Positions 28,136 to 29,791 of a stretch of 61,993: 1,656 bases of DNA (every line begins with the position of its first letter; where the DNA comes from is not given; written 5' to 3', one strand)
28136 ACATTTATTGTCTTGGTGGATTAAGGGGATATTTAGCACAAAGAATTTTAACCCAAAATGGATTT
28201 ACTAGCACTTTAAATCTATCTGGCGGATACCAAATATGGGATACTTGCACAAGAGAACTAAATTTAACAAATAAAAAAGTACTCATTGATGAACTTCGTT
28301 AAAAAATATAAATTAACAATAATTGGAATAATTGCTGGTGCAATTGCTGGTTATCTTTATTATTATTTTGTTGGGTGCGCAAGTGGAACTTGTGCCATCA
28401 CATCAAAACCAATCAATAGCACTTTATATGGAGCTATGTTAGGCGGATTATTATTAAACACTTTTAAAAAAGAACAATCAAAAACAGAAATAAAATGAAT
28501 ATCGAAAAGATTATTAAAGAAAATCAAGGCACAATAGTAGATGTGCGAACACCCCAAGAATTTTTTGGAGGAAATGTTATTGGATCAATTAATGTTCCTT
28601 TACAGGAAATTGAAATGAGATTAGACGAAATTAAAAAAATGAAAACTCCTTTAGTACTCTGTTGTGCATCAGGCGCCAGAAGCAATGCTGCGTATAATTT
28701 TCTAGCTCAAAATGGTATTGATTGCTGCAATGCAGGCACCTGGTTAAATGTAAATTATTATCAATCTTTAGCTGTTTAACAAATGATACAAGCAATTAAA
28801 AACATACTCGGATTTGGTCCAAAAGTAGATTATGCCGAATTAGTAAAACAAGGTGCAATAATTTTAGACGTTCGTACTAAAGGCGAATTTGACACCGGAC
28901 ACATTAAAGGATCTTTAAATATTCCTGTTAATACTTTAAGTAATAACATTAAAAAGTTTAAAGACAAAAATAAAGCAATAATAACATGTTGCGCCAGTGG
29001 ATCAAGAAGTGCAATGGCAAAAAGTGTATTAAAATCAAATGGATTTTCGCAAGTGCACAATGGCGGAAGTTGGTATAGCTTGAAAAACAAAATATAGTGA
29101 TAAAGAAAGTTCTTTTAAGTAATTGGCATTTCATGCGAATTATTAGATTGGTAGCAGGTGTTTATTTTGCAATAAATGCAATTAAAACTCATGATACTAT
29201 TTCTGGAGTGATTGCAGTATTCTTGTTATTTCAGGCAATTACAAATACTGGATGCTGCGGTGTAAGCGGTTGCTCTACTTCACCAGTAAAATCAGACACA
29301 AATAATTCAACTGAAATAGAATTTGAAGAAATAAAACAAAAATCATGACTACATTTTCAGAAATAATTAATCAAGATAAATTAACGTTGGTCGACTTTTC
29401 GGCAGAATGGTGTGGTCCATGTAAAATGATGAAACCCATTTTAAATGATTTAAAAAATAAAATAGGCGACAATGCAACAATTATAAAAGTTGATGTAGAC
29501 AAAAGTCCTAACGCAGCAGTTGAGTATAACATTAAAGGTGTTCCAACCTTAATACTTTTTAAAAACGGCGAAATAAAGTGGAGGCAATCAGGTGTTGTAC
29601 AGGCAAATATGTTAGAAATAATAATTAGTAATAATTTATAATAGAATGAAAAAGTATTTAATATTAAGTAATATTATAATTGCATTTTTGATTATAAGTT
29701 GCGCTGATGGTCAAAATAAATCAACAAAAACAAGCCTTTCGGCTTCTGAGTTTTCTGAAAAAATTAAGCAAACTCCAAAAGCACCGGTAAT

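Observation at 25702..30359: Crp/Fnr-linked operon resembling a trans-envelope sulfane-sulfur relay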

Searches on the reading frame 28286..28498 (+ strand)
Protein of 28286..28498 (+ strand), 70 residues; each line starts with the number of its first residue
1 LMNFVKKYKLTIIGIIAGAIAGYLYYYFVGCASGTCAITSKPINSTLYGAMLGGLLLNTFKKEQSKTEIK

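Call 3: search_protein_families(library=pfam, proteins=[window:28286-28498:+], max_evalue=0.01)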
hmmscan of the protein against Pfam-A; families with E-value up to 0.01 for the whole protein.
window:28286-28498:+ (70 aa): 4 families
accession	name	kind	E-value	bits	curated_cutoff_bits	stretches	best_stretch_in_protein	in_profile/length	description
PF19628.4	DUF6132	-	1.1e-08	35.1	23.2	1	13-57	10-54/60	Family of unknown function (DUF6132)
PF07694.17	5TM-5TMR_LYT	-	0.0015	18.6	24.6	1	12-64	61-107/169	5TMR of 5TMR-LYT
PF19094.5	EMC6_arch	-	0.0058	17.5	26.7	1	6-52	3-42/87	EMC6-arch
PF05433.20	Rick_17kDa_Anti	-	0.0092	16.3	24.2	0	11-23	24-36/43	Glycine zipper 2TM domain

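Call 4: search_protein_families(library=ncbifam, proteins=[window:28286-28498:+], max_evalue=0.01)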
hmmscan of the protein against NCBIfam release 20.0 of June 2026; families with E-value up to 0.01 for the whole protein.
window:28286-28498:+ (70 aa): 0 families

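Call 41: find_homologous_proteins(query=window:28286-28498:+, max_evalue=0.001)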
Query window:28286-28498:+ (70 aa): 2899 proteins with E <= 0.001 among 2899 candidates; the best 120 are listed.
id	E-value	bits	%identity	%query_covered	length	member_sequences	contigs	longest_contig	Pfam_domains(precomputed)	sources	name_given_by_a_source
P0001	2.5e-37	143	100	99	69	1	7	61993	PF19628.4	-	-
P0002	4.7e-37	142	99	99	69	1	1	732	PF19628.4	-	-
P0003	1.3e-31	125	87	99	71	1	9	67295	PF19628.4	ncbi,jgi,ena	jgi:uncharacterized membrane protein YeaQ/YmgE (transglycosylase-associated protein family)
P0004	1.7e-31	124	87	99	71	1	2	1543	PF19628.4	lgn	-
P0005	1.9e-31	124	84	99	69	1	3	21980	PF19628.4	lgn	-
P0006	3.2e-31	124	87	99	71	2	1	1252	PF19628.4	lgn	-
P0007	6.8e-31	123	84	99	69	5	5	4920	PF19628.4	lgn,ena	-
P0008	1.1e-30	122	83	84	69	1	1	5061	PF19628.4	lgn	-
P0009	1.3e-30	122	83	84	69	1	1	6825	PF19628.4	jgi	jgi:hypothetical protein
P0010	1.3e-30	122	83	84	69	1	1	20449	PF19628.4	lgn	-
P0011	2.0e-30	121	84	96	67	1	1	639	PF19628.4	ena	-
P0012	2.1e-30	121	81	84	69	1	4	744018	PF19628.4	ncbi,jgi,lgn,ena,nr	ncbi:MAG: DUF6132 family protein [Bacteroidia bacterium]|nr:DUF6132 family protein [Bacteroidia bact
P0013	2.6e-30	121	81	84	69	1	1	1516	PF19628.4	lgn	-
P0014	3.1e-30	120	84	96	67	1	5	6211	PF19628.4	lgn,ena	-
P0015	5.2e-30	120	84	96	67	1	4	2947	PF19628.4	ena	-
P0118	7.0e-28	113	77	94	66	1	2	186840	PF19628.4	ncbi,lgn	-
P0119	7.2e-28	113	78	96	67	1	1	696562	PF19628.4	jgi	jgi:hypothetical protein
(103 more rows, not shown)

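Call 42: find_encoding_contigs(protein=P0012, flank=6000, max_places=2)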
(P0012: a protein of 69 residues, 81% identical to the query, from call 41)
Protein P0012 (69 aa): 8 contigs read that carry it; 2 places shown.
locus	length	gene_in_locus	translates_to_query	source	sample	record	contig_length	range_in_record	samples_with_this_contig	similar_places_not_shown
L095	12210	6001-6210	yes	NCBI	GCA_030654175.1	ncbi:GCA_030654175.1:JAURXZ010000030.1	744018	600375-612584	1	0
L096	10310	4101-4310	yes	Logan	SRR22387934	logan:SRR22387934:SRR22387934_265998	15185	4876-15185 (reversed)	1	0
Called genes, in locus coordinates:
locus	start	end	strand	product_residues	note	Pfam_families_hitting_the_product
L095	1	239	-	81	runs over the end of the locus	PF12728:HTH_17 (weak), PF13411:MerR_1 (faint)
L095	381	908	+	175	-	PF04814:HNF-1_N (weak), PF13412:HTH_24 (weak), PF13443:HTH_26 (weak), PF01381:HTH_3 (weak)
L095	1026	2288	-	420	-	PF17293:Arm-DNA-bind_5, PF13102:Phage_int_SAM_5, PF00589:Phage_integrase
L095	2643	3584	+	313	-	PF01145:Band_7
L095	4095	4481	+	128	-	PF03625:DUF302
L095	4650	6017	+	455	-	PF00753:Lactamase_B, PF00581:Rhodanese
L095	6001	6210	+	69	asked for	PF19628:DUF6132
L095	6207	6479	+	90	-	PF00403:HMA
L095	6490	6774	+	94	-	PF00581:Rhodanese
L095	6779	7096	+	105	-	PF00581:Rhodanese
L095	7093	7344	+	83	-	-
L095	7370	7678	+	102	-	PF00085:Thioredoxin, PF13098:Thioredoxin_2, PF13899:Thioredoxin_7 (weak), PF13905:Thioredoxin_8 (faint)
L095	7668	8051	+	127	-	PF06170:DUF983 (weak)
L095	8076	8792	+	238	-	PF00581:Rhodanese, PF13905:Thioredoxin_8 (faint), PF08534:Redoxin (weak), PF00085:Thioredoxin, PF13098:Thioredoxin_2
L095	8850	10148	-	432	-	PF14821:Thr_synth_N, PF00291:PALP, PF24857:THR4_C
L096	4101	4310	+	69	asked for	PF19628:DUF6132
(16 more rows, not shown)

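Call 43: find_encoding_contigs(protein=P0119, flank=6000, max_places=2)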
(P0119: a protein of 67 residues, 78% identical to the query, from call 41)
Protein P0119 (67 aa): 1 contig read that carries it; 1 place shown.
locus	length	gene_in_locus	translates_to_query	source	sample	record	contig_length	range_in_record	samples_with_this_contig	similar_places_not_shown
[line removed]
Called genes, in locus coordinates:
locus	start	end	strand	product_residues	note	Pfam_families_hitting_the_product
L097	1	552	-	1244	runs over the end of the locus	PF00431:CUB (weak)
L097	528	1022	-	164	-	-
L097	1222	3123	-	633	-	PF13230:GATase_4 (faint), PF13522:GATase_6 (faint), PF13537:GATase_7 (faint)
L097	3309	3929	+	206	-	PF00027:cNMP_binding, PF13545:HTH_Crp_2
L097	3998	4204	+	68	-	PF11127:YgaP-like_TM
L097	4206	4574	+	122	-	PF01925:TauE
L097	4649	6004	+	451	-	PF00753:Lactamase_B, PF00581:Rhodanese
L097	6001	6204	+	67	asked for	PF19628:DUF6132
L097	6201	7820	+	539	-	PF18962:Por_Secre_tail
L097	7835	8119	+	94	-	PF00581:Rhodanese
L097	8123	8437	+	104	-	PF00581:Rhodanese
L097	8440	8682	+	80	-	-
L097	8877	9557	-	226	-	PF00814:TsaD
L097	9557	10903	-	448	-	PF25919:BSH_CusB (faint), PF25917:BSH_RND, PF25973:BSH_CzcB (weak), PF25876:HH_MFP_RND (weak), PF25990:Beta-barrel_YknX (weak), PF26002:Beta-barrel_AprE (weak), PF25975:CzcB_C (faint), PF25989:YknX_C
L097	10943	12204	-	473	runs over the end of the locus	PF02321:OEP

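Call 44: find_encoding_contigs(protein=P0118, flank=6000, max_places=2)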
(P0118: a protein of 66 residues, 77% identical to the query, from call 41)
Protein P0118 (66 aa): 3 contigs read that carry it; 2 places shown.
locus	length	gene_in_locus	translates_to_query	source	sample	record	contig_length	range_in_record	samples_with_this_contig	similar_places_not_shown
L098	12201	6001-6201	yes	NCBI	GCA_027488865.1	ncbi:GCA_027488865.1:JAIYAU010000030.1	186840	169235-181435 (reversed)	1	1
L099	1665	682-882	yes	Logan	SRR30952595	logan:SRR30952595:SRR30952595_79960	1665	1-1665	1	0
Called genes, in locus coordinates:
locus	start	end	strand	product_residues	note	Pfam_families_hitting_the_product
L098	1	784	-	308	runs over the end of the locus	PF00376:MerR (weak), PF13411:MerR_1, PF02607:B12-binding_2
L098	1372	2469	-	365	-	PF13776:DUF4172, PF02661:Fic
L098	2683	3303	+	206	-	PF00027:cNMP_binding, PF13545:HTH_Crp_2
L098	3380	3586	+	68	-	PF11127:YgaP-like_TM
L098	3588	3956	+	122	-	PF01925:TauE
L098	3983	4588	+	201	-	PF05724:TPMT, PF13489:Methyltransf_23 (weak), PF13847:Methyltransf_31 (weak), PF08241:Methyltransf_11, PF08242:Methyltransf_12, PF13649:Methyltransf_25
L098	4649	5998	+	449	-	PF00753:Lactamase_B, PF00581:Rhodanese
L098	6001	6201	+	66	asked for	PF19628:DUF6132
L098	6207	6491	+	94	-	PF00581:Rhodanese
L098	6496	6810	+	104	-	PF00581:Rhodanese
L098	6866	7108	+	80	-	-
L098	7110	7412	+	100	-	PF00085:Thioredoxin, PF13098:Thioredoxin_2, PF13728:TraF (weak), PF13905:Thioredoxin_8 (faint)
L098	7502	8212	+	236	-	PF00581:Rhodanese, PF13899:Thioredoxin_7 (faint), PF00085:Thioredoxin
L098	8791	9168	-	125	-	-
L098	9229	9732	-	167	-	PF12784:PDDEXK_2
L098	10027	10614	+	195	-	PF03803:Scramblase, PF04525:LOR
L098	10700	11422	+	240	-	PF20582:UPF0758_N, PF04002:RadC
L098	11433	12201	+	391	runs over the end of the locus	PF00512:HisKA (faint), PF02518:HATPase_c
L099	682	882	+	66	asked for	PF19628:DUF6132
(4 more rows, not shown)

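Call 52: search_protein_families(library=pfam, proteins=[L098:4649-5998:+, L098:6866-7108:+], max_evalue=0.001)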
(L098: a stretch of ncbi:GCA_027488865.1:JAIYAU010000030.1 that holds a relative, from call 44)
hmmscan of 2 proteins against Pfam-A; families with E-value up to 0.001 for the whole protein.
L098:4649-5998:+ (449 aa): 2 families
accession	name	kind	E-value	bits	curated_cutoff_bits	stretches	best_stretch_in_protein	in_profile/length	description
PF00581.25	Rhodanese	-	4.4e-19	69.2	22.2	2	366-444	7-94/102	Rhodanese-like domain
PF00753.33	Lactamase_B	-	2.2e-17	64.1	22.7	1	12-184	5-196/196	Metallo-beta-lactamase superfamily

L098:6866-7108:+ (80 aa): 0 families

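Call 53: search_protein_families(library=ncbifam, proteins=[L098:4649-5998:+, L098:3983-4588:+], max_evalue=0.00001)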
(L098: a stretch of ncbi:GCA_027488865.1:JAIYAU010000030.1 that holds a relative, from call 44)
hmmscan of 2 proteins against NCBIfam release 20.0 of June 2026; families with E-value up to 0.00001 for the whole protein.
L098:4649-5998:+ (449 aa): 10 families
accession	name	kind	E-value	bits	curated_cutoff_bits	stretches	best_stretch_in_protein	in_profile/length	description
TIGR03413.1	GSH_gloB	equivalog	1.6e-20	73.5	200.8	1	16-184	13-164/248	hydroxyacylglutathione hydrolase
NF040641.1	bifunc_ST_SDO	equivalog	1.4e-13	50.5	625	1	88-222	261-377/423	bifunctional sulfur transferase/dioxygenase Blh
NF007597.0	PRK10241.1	equivalog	1.3e-09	37.7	421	1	22-184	22-165/251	hydroxyacylglutathione hydrolase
NF012229.1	bla_class_B_core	domain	8.7e-09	35.7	100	1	17-117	19-136/139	metallo-beta-lactamase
NF001133.1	PRK00142.1-1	equivalog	3.1e-08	33.5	170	0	360-439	112-193/229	oxygen-dependent tRNA uridine(34) hydroxylase TrhO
NF041804.1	MBL_fold_SolJ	exception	4e-08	32.7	350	1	22-185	29-179/224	solanimycin biosynthesis MBL-fold hydrolase SolJ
NF045521.1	rhoda_near_glyco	subfamily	1.6e-07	31.3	145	0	344-426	5-87/144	rhodanese homology domain-containing protein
NF033105.1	bla_subclass_B3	equivalog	8.8e-07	28.5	240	0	89-117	125-153/257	subclass B3 metallo-beta-lactamase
NF012140.0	blaBJP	exception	5.6e-06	25.4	600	0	90-125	157-192/294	BJP family subclass B3 metallo-beta-lactamase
NF006444.0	PRK08762.1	equivalog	5.6e-06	25.2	449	0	354-431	13-91/387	molybdopterin-synthase adenylyltransferase MoeB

L098:3983-4588:+ (201 aa): 3 families
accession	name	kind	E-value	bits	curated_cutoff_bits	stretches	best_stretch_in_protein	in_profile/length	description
TIGR03840.1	TMPT_Se_Te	equivalog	3.2e-14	53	223.2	1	11-173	1-182/213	thiopurine S-methyltransferase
NF009732.0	PRK13255.1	equivalog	9.5e-14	51.4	213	1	10-172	3-184/218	thiopurine S-methyltransferase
NF043040.1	corrin_prot_MT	hypoth_equivalog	7.7e-06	25.5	180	0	27-141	25-146/216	corrinoid protein-associated methyltransferase CpaM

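Call 63: predict_structure(alignment_id=A1)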
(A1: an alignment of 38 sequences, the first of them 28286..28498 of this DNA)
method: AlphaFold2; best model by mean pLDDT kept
length: 70 residues; sequences in the alignment: 38
mean_pLDDT: 79.4   pTM: 0.61
mean pLDDT of the five models: 79.4, 77.9, 77.3, 75.2, 67.4
residues with pLDDT >= 90: 20; 70-90: 32; 50-70: 16; < 50: 2
segments of 3 or more residues with pLDDT < 50: none
pLDDT, mean of each block of 10 residues (from residue 1): 67 93 86 74 89 88 60
secondary structure, 60 per line:
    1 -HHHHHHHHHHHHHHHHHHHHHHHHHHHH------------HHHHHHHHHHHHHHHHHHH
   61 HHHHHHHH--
elements in order: H2-29 H42-68

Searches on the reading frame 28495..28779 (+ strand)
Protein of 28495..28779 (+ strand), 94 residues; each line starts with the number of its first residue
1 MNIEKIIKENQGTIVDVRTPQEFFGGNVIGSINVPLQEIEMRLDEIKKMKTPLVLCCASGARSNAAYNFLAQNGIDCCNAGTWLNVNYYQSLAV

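Call 3: search_protein_families(library=pfam, proteins=[window:28495-28779:+], max_evalue=0.01)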
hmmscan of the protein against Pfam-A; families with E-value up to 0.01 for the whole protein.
window:28495-28779:+ (94 aa): 1 family
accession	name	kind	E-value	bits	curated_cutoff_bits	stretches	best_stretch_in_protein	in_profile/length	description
PF00581.25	Rhodanese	-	4e-11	43.7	22.2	1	5-74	7-85/102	Rhodanese-like domain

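Call 4: search_protein_families(library=ncbifam, proteins=[window:28495-28779:+], max_evalue=0.01)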
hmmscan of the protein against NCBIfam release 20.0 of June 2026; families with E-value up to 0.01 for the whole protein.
window:28495-28779:+ (94 aa): 13 families
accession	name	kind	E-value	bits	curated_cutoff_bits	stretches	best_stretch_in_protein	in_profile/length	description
NF008750.0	PRK11784.1-2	equivalog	2.2e-08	33.6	241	1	3-36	7-40/346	tRNA 2-selenouridine(34) synthase MnmH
NF006444.0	PRK08762.1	equivalog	3.9e-08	32.3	449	1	10-75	28-94/387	molybdopterin-synthase adenylyltransferase MoeB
NF005646.0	PRK07411.1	equivalog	1.4e-07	31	633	1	10-80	298-372/390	molybdopterin-synthase adenylyltransferase MoeB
NF007627.0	PRK10287.1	equivalog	2e-07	31.2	102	1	14-83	23-94/104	thiosulfate sulfurtransferase PspE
TIGR03167.1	tRNA_sel_U_synt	equivalog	1.1e-06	28.4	219.75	1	11-37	2-28/311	tRNA 2-selenouridine(34) synthase MnmH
TIGR02981.1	phageshock_pspE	exception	1.5e-06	28.4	126.3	1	14-80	21-89/101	thiosulfate sulfurtransferase PspE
NF001195.0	PRK00162.1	equivalog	1.9e-06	28.1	102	1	5-76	14-84/108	thiosulfate sulfurtransferase GlpE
NF008752.0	PRK11784.1-4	equivalog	7.3e-06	25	266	1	10-40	17-47/357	tRNA 2-selenouridine(34) synthase MnmH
NF008749.0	PRK11784.1-1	equivalog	7e-05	22.2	548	0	10-40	16-46/364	tRNA 2-selenouridine(34) synthase MnmH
NF045521.1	rhoda_near_glyco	subfamily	0.00021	21.1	145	1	5-75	24-95/144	rhodanese homology domain-containing protein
NF005902.0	PRK07878.1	equivalog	0.00032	19.7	647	1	9-75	301-368/392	adenylyltransferase/sulfurtransferase MoeZ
NF008751.0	PRK11784.1-3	equivalog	0.00047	19.5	361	0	10-38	16-44/367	tRNA 2-selenouridine(34) synthase MnmH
TIGR04568.1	arch_SelU_Nterm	equivalog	0.0056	16.5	200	0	3-36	96-128/215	selenouridine synthase SelU-like subunit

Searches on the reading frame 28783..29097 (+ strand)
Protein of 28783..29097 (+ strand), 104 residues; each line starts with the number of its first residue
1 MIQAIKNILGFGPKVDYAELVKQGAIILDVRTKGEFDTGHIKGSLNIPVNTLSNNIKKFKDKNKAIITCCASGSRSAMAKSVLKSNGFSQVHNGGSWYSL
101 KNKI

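Call 3: search_protein_families(library=pfam, proteins=[window:28783-29097:+], max_evalue=0.01)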
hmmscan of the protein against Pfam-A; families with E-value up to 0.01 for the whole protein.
window:28783-29097:+ (104 aa): 1 family
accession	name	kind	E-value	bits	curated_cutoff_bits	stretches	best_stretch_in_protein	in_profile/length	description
PF00581.25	Rhodanese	-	1e-15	58.4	22.2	1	18-93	6-91/102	Rhodanese-like domain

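Call 4: search_protein_families(library=ncbifam, proteins=[window:28783-29097:+], max_evalue=0.01)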
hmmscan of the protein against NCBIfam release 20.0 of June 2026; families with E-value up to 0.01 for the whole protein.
window:28783-29097:+ (104 aa): 18 families
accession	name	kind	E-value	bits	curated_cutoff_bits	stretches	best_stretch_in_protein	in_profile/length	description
NF006444.0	PRK08762.1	equivalog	2.9e-14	52.5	449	1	17-93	22-99/387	molybdopterin-synthase adenylyltransferase MoeB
NF007627.0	PRK10287.1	equivalog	8.6e-12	45.2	102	1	28-97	24-94/104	thiosulfate sulfurtransferase PspE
NF045521.1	rhoda_near_glyco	subfamily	8.7e-12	45.1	145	1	20-93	27-100/144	rhodanese homology domain-containing protein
TIGR02981.1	phageshock_pspE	exception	8.6e-11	42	126.3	1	27-97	21-92/101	thiosulfate sulfurtransferase PspE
NF005902.0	PRK07878.1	equivalog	2e-09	36.8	647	1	26-96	305-377/392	adenylyltransferase/sulfurtransferase MoeZ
NF008750.0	PRK11784.1-2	equivalog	6.7e-09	35.3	241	1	19-49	10-40/346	tRNA 2-selenouridine(34) synthase MnmH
TIGR03167.1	tRNA_sel_U_synt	equivalog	6.7e-08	32.3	219.75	1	25-49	3-27/311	tRNA 2-selenouridine(34) synthase MnmH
NF001133.1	PRK00142.1-1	equivalog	1.1e-07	31.6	170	1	22-92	119-194/229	oxygen-dependent tRNA uridine(34) hydroxylase TrhO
NF005646.0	PRK07411.1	equivalog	1.3e-07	31.1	633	1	22-91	297-370/390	molybdopterin-synthase adenylyltransferase MoeB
NF001195.0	PRK00162.1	equivalog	1.8e-07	31.4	102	1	18-92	14-87/108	thiosulfate sulfurtransferase GlpE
NF041203.1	rhodanese_LYCAU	equivalog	2.3e-06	27.3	115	1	20-93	32-108/126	rhodanese-related (seleno)protein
TIGR04271.1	ThiI_C_thiazole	equivalog_domain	9.1e-06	25.7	70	1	14-91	16-96/101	thiazole biosynthesis protein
NF008752.0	PRK11784.1-4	equivalog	1.2e-05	24.3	266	1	25-50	19-44/357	tRNA 2-selenouridine(34) synthase MnmH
NF008751.0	PRK11784.1-3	equivalog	2.8e-05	23.5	361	1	15-49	8-42/367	tRNA 2-selenouridine(34) synthase MnmH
NF002397.0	PRK01415.1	equivalog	6.8e-05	22.8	280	1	17-92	119-200/247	hypothetical protein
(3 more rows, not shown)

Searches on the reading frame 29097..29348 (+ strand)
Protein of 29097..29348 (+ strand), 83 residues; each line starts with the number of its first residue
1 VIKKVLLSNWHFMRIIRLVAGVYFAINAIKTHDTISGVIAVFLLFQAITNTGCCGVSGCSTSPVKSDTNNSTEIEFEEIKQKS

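Call 3: search_protein_families(library=pfam, proteins=[window:29097-29348:+], max_evalue=0.01)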
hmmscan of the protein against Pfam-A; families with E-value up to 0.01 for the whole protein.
window:29097-29348:+ (83 aa): 1 family
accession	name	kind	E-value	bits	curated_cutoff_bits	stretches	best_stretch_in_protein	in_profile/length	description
PF11127.14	YgaP-like_TM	-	0.00068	20.2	25.3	1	14-51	10-51/66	Inner membrane protein YgaP-like, transmembrane domain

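Call 4: search_protein_families(library=ncbifam, proteins=[window:29097-29348:+], max_evalue=0.01)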
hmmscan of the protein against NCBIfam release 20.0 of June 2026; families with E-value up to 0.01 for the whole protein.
window:29097-29348:+ (83 aa): 0 families

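Call 67: predict_structure(alignment_id=A2)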
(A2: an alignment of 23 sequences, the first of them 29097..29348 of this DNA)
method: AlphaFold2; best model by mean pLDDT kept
length: 83 residues; sequences in the alignment: 23
mean_pLDDT: 67.6   pTM: 0.45
mean pLDDT of the five models: 67.6, 65.3, 64.1, 63.9, 63.9
residues with pLDDT >= 90: 5; 70-90: 34; 50-70: 25; < 50: 19
segments of 3 or more residues with pLDDT < 50: 60-73
pLDDT, mean of each block of 10 residues (from residue 1): 56 82 90 87 82 54 46 51 46
secondary structure, 60 per line:
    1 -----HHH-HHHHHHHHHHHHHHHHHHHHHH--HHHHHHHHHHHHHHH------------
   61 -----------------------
elements in order: H10-31 H34-48

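Call 84: search_protein_representatives(alignment_id=A2)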
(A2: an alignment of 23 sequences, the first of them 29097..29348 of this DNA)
Query: 23 sequences, 80 profile positions. Proteins with E-value up to 0.001 (for the whole library): 1657; up to 1e-10: 989; up to 1e-30: 1. The best 150 are listed.
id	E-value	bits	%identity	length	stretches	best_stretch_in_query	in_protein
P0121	1.4e-31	124.7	-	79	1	2-79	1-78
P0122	1.5e-28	115.0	-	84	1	2-80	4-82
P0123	2.3e-28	114.4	-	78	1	2-79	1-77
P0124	2.3e-27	111.2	-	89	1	2-80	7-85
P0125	4.0e-27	110.4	-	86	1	2-80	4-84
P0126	4.4e-27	110.3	-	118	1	2-80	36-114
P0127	6.7e-27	109.7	-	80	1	4-79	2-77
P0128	1.3e-26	108.8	-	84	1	2-79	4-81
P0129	2.7e-26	107.8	-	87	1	2-80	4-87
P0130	4.1e-26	107.2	-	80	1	4-80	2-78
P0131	4.6e-26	107.0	-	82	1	2-80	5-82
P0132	1.3e-25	105.6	-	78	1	2-79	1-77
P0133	1.3e-25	105.6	-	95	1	2-80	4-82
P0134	1.6e-25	105.3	-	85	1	3-80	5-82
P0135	3.2e-25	104.3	-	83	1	3-80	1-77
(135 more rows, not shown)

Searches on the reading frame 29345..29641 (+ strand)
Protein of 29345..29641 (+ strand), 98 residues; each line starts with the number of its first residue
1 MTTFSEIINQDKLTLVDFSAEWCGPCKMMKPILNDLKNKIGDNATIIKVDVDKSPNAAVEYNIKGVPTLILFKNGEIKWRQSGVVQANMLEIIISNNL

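Call 3: search_protein_families(library=pfam, proteins=[window:29345-29641:+], max_evalue=0.01)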
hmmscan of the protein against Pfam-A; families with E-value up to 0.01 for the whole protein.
window:29345-29641:+ (98 aa): 9 families
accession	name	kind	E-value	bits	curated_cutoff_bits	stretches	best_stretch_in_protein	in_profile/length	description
PF00085.26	Thioredoxin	-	6.5e-28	97.2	23.5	1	3-92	9-99/103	Thioredoxin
PF13098.12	Thioredoxin_2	-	3e-10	40.8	27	1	10-92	4-102/104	Thioredoxin-like domain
PF13905.12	Thioredoxin_8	-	3.7e-09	37.2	27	1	12-57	2-49/94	Thioredoxin-like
PF13728.12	TraF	-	1.5e-05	25.3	23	1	10-76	128-203/224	F plasmid transfer operon protein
PF02966.22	DIM1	-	0.00098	19.4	27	1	9-78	18-88/133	Mitosis protein DIM1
PF06110.17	TXD17-like_Trx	-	0.0012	18.9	23.1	1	21-95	36-118/119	Thioredoxin domain-containing protein 17-like, thioredoxin domain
PF13899.12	Thioredoxin_7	-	0.0013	19.2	27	1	10-72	16-81/83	Thioredoxin-like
PF00578.27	AhpC-TSA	-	0.0021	18.4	26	1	5-56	21-72/124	AhpC/TSA family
PF00462.30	Glutaredoxin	-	0.0029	18.2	22.9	1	18-62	4-42/60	Glutaredoxin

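Call 4: search_protein_families(library=ncbifam, proteins=[window:29345-29641:+], max_evalue=0.01)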
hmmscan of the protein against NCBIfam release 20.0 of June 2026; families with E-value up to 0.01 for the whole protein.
window:29345-29641:+ (98 aa): 15 families
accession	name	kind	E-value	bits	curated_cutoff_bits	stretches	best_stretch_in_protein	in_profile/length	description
TIGR01068.1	thioredoxin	equivalog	4.6e-30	103.8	96.8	1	4-97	6-100/101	thioredoxin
NF006898.0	PRK09381.1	equivalog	3.1e-24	85.4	138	1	6-97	16-107/109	thioredoxin TrxA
NF008229.0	PRK10996.1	equivalog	1.5e-17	63.7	125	1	2-87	43-128/141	thioredoxin TrxC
TIGR01126.1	pdi_dom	equivalog_domain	3e-16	59.6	107.2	1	3-81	5-88/105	protein disulfide-isomerase domain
TIGR01130.1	ER_PDI_fam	subfamily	4.9e-15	56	344.25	1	3-77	10-87/476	protein disulfide-isomerase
NF047697.1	ThioredTrxAClost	equivalog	1.4e-13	50.9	140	1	5-78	11-84/105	thioredoxin TrxA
NF045694.1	seleno_TsoB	exception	1.2e-09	36.8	805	1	6-75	469-546/572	rhodanese/DsbD fusion-like selenoprotein TsoB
TIGR00385.1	dsbE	subfamily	2.9e-09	36.7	123.15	1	5-50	57-99/173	DsbE family thiol:disulfide interchange protein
TIGR00411.1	redox_disulf_1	equivalog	1.5e-08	34.6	92.75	1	18-76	6-62/82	MJ0307 family thioredoxin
NF001419.0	PRK00293.1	subfamily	3.3e-06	26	330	1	8-87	474-562/574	protein-disulfide reductase DsbD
NF002854.0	PRK03147.1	subfamily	1.7e-05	24.8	170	1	12-54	63-106/176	thiol-disulfide oxidoreductase ResA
NF038096.1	thylak_slr1796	equivalog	3.7e-05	23.3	140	1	3-95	30-130/157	thylakoid membrane photosystem I accumulation factor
NF047696.1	ThlDiSintTplARhiz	equivalog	4e-05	23.5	230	1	11-55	97-142/219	thiol:disulfide interchange protein TlpA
TIGR02187.2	PDO_seleno_TRX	equivalog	0.00029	20.3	185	1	12-77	18-87/209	protein disulfide oxidoreductase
NF041202.1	StoA_CxxC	exception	0.00032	20.6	210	1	7-51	48-92/163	endospore biogenesis thiol-disulfide oxidoreductase StoA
